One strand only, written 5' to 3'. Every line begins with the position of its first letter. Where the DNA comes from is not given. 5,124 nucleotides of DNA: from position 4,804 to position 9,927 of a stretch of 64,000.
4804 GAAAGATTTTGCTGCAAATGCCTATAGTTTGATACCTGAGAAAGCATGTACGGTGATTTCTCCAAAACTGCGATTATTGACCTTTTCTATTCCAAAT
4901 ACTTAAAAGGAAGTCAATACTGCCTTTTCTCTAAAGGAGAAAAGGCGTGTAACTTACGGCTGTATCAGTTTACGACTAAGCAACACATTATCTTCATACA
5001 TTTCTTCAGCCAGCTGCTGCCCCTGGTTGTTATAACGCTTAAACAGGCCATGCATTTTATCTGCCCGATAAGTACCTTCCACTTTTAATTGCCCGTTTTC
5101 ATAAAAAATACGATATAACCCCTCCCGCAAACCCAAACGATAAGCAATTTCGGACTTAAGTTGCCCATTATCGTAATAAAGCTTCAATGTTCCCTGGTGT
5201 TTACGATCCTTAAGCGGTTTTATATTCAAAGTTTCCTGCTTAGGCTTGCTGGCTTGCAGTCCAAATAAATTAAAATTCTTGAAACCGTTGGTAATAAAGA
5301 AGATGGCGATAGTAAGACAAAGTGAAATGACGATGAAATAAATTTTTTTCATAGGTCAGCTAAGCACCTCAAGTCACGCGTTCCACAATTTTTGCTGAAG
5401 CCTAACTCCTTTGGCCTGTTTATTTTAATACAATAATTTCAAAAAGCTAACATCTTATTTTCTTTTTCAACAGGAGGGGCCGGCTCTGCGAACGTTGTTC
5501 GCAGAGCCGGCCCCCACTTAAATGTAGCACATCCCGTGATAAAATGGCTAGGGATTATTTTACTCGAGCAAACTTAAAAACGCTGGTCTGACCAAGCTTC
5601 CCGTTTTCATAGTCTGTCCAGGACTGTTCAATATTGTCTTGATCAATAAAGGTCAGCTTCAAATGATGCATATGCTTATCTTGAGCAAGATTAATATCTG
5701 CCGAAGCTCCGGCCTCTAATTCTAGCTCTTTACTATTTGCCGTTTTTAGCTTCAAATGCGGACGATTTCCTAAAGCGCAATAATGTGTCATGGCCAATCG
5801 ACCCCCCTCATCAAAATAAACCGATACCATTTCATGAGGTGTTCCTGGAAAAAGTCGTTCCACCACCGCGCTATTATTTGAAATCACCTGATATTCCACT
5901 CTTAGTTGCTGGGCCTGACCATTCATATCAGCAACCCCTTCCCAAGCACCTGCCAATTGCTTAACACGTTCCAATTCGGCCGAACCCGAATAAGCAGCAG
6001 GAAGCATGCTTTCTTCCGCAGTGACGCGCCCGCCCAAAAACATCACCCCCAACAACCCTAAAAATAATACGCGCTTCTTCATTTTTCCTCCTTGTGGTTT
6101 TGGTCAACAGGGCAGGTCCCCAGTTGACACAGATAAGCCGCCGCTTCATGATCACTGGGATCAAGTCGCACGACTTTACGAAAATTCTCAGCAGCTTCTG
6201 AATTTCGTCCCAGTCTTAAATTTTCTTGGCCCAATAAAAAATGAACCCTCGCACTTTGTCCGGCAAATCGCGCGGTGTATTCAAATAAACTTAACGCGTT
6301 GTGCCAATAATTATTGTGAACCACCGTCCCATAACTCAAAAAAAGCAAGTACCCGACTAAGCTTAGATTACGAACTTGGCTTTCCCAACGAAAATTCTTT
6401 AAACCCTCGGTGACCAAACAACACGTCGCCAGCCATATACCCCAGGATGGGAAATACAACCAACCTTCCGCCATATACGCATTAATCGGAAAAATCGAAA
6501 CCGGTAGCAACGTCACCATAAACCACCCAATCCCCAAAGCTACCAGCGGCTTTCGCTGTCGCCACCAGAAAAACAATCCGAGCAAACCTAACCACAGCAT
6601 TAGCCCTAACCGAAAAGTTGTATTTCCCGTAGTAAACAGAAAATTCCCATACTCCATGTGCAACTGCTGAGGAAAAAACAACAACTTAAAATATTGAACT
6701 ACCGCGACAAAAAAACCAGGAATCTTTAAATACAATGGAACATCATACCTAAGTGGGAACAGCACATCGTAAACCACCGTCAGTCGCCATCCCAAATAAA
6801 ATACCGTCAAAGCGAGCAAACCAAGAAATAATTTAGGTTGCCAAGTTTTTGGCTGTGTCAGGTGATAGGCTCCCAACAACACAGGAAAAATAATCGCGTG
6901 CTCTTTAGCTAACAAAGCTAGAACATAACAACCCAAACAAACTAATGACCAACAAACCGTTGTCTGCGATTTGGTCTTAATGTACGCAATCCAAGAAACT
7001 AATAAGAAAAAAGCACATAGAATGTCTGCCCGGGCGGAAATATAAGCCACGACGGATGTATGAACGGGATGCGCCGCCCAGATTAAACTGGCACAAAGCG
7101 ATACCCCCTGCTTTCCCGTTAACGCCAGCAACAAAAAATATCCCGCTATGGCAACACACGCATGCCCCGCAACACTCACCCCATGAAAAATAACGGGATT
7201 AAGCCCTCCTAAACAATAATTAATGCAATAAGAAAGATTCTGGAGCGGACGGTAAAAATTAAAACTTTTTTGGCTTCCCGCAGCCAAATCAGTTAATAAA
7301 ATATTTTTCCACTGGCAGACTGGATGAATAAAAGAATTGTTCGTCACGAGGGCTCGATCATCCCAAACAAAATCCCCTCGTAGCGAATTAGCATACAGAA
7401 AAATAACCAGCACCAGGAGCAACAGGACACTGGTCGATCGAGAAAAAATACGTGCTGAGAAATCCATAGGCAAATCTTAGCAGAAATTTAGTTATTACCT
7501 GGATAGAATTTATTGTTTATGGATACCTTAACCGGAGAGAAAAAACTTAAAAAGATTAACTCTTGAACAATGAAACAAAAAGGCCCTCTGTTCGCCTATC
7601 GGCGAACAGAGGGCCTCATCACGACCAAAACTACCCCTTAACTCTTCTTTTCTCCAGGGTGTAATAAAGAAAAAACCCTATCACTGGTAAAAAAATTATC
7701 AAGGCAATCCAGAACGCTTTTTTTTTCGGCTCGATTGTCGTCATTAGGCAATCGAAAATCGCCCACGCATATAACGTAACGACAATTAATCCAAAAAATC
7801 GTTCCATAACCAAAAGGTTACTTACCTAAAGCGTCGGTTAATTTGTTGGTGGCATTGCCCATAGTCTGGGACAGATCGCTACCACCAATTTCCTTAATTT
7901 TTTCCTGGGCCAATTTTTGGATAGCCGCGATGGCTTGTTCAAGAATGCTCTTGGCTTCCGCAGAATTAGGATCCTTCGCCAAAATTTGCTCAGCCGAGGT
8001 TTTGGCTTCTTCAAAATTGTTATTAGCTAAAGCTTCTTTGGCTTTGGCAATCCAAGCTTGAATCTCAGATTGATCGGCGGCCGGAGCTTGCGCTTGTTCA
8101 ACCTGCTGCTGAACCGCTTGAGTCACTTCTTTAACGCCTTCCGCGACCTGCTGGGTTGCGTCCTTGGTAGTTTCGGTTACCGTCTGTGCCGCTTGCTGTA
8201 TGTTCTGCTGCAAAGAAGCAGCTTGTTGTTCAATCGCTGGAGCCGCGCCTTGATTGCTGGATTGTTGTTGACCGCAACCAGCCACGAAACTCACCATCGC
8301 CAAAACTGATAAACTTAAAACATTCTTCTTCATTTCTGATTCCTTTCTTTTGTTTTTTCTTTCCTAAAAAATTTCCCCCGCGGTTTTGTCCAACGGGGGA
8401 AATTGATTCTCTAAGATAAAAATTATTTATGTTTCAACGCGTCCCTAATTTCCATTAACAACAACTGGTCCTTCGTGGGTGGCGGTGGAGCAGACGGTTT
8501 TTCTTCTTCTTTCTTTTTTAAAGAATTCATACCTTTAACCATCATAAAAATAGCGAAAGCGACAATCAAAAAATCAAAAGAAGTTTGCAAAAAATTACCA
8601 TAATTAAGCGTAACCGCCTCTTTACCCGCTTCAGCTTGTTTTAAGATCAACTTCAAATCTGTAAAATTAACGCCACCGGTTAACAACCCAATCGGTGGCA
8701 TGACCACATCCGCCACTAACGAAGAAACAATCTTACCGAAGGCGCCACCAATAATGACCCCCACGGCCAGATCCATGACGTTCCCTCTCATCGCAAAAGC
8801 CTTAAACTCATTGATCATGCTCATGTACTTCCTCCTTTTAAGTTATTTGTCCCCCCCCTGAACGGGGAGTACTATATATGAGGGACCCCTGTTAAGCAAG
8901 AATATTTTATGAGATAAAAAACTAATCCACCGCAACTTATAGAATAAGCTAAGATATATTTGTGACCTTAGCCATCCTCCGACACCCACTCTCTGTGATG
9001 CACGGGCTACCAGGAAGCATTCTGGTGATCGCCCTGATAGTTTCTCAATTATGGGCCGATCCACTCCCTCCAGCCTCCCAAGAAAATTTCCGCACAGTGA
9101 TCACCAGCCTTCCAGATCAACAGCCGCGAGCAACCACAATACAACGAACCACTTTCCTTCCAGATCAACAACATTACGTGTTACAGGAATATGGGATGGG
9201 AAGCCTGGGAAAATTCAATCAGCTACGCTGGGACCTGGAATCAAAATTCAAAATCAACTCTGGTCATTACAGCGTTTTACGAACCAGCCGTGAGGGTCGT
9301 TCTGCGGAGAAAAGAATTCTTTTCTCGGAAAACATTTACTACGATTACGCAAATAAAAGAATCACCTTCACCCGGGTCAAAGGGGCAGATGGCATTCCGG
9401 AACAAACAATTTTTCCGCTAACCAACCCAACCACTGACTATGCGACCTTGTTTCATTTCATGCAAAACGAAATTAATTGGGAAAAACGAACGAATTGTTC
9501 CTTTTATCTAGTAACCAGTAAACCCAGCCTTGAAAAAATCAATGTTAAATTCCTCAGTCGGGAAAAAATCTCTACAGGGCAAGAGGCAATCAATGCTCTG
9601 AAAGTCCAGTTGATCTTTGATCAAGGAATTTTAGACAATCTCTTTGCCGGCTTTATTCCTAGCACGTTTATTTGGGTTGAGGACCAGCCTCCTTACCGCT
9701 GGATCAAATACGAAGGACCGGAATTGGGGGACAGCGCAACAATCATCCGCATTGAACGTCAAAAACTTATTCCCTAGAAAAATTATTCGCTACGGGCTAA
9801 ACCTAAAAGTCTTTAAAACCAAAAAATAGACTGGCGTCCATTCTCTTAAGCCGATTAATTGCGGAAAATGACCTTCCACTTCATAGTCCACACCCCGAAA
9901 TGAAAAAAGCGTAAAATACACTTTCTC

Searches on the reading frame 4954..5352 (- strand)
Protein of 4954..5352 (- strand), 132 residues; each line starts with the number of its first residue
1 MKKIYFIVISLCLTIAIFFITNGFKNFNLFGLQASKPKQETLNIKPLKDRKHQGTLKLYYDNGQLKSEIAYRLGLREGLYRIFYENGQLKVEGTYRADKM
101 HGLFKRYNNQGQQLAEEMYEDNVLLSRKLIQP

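Call 12: search_protein_families(library=pfam, proteins=[window:4954-5352:-], max_evalue=0.001)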
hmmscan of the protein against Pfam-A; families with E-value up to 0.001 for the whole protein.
window:4954-5352:- (132 aa): 1 family
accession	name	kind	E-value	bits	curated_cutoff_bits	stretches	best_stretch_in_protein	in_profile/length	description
PF07661.19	MORN_2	-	2.8e-13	48.9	29.6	1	76-96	1-21/22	MORN repeat variant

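Call 14: find_encoding_contigs(protein=window:4954-5352:-, flank=10000, max_places=6)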
Protein window:4954-5352:- (132 aa): 2 contigs read that carry it; 2 places shown.
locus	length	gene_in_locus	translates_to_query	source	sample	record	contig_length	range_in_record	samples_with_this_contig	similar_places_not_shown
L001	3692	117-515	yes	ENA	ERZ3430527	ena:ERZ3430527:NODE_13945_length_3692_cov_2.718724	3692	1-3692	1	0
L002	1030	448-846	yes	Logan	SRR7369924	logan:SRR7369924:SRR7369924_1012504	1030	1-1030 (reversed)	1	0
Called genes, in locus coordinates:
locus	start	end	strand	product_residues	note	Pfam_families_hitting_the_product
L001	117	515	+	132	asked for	PF07661:MORN_2 (weak)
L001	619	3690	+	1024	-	?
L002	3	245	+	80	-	?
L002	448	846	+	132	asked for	PF07661:MORN_2 (weak)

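Call 90: search_protein_families(library=ncbifam, proteins=[window:4954-5352:-], max_evalue=0.001)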
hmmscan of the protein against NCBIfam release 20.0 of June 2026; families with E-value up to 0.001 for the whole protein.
window:4954-5352:- (132 aa): 1 family
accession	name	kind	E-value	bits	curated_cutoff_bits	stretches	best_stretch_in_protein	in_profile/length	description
NF033566.1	adhes_LIC20035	equivalog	9.7e-09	34.5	250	1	34-122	97-186/434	LIC20035 family adhesin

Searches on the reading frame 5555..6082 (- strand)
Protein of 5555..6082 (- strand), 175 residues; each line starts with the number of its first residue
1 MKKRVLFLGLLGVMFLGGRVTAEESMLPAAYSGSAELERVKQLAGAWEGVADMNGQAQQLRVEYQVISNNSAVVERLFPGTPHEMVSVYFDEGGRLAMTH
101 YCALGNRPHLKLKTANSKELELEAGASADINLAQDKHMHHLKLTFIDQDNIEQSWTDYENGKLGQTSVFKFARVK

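Call 12: search_protein_families(library=pfam, proteins=[window:5555-6082:-], max_evalue=0.001)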
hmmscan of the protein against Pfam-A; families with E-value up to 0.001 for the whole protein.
window:5555-6082:- (175 aa): 0 families

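Call 35: find_encoding_contigs(protein=window:5555-6082:-, flank=10000, max_places=4)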
Protein window:5555-6082:- (175 aa): 1 contig read that carries it; 1 place shown.
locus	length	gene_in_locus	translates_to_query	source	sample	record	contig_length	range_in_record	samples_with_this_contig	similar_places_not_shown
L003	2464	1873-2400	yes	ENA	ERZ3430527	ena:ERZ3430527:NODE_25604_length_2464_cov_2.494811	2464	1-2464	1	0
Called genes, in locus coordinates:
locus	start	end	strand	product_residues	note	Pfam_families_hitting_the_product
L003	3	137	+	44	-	?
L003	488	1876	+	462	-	PF07719:TPR_2 (faint)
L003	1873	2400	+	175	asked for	-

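Call 90: search_protein_families(library=ncbifam, proteins=[window:5555-6082:-], max_evalue=0.001)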
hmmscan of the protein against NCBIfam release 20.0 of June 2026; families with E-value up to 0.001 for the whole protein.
window:5555-6082:- (175 aa): 0 families

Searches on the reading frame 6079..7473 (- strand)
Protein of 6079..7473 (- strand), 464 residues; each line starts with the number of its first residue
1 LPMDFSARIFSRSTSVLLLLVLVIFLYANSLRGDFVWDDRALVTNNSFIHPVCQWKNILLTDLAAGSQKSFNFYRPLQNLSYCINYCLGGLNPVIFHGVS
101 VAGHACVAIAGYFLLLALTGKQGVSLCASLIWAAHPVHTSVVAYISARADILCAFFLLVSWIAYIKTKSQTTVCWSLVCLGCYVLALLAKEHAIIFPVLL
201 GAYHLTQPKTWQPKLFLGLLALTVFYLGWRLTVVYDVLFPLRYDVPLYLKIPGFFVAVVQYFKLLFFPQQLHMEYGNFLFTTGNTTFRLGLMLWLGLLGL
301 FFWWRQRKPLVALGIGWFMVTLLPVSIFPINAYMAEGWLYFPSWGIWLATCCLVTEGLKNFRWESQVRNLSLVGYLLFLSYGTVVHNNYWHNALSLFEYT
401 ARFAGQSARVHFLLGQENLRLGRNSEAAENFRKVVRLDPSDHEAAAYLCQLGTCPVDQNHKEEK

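Call 12: search_protein_families(library=pfam, proteins=[window:6079-7473:-], max_evalue=0.001)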
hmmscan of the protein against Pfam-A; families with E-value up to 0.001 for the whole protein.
window:6079-7473:- (464 aa): 3 families
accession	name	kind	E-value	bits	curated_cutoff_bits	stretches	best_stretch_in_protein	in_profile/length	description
PF07719.23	TPR_2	-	2.2e-05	24.7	27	1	408-441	1-34/34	Tetratricopeptide repeat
PF13181.12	TPR_8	-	0.00016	22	25.7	1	408-440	1-33/34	Tetratricopeptide repeat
PF00515.34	TPR_1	-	0.00053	20.1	27.8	0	408-441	1-34/34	Tetratricopeptide repeat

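Call 90: search_protein_families(library=ncbifam, proteins=[window:6079-7473:-], max_evalue=0.001)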
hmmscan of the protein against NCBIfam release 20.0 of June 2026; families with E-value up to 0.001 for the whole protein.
window:6079-7473:- (464 aa): 1 family
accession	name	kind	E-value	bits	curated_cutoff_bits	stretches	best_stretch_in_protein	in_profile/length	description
TIGR02795.1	tol_pal_ybgF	equivalog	0.00068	20.2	90.1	1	408-463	39-94/119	tol-pal system protein YbgF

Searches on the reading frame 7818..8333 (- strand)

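Call 12: search_protein_families(library=pfam, proteins=[window:7818-8333:-], max_evalue=0.001)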
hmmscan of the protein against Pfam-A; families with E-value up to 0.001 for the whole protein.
window:7818-8333:- (171 aa): 1 family
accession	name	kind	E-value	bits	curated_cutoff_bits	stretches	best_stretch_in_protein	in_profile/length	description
PF13428.12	TPR_14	-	0.00028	21.7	23.5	0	92-128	2-38/44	Tetratricopeptide repeat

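Call 90: search_protein_families(library=ncbifam, proteins=[window:7818-8333:-], max_evalue=0.001)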
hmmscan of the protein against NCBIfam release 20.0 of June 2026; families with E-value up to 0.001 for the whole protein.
window:7818-8333:- (171 aa): 3 families
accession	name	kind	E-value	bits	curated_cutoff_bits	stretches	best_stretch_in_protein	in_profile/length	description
NF041193.1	lipo_SP0191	subfamily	0.00018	21.6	75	1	1-130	1-125/190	SP0191 family lipoprotein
NF050142.1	PG1828_fam_lipo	equivalog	0.00072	20.2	50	0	1-57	1-53/59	PG1828 family lipoprotein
TIGR02917.1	PEP_TPR_lipo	equivalog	0.0009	17.2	312.2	0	37-131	98-199/899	XrtA/PEP-CTERM system TPR-repeat protein PrsT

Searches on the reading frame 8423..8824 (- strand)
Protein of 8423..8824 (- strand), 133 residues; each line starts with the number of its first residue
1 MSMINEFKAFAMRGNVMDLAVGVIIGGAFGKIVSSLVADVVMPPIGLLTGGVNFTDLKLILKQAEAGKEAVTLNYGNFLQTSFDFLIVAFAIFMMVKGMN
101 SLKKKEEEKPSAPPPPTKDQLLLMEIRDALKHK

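Call 12: search_protein_families(library=pfam, proteins=[window:8423-8824:-], max_evalue=0.001)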
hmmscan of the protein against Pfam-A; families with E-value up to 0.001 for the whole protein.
window:8423-8824:- (133 aa): 1 family
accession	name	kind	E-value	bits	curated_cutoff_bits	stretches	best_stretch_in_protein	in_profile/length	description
PF01741.23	MscL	-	9.5e-49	165.3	27.4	1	3-131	1-123/123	Large-conductance mechanosensitive channel, MscL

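Call 15: find_encoding_contigs(protein=window:8423-8824:-, flank=10000, max_places=6)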
Protein window:8423-8824:- (133 aa): no gene with exactly this product is on record in the collection.

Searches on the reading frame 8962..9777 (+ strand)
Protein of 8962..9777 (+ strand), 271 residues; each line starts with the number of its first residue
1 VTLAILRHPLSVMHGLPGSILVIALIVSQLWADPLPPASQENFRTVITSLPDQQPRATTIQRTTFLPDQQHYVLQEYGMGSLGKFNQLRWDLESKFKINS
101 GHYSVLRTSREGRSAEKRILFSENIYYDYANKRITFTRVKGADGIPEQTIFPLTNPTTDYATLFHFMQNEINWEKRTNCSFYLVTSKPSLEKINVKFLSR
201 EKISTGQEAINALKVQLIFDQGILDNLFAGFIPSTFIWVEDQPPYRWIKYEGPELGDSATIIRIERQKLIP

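Call 12: search_protein_families(library=pfam, proteins=[window:8962-9777:+], max_evalue=0.001)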
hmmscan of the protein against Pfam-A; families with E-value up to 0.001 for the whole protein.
window:8962-9777:+ (271 aa): 1 family
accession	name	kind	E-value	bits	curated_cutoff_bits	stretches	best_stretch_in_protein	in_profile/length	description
PF11306.15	DUF3108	-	1.9e-07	31.6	26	1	122-247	76-195/209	Protein of unknown function (DUF3108)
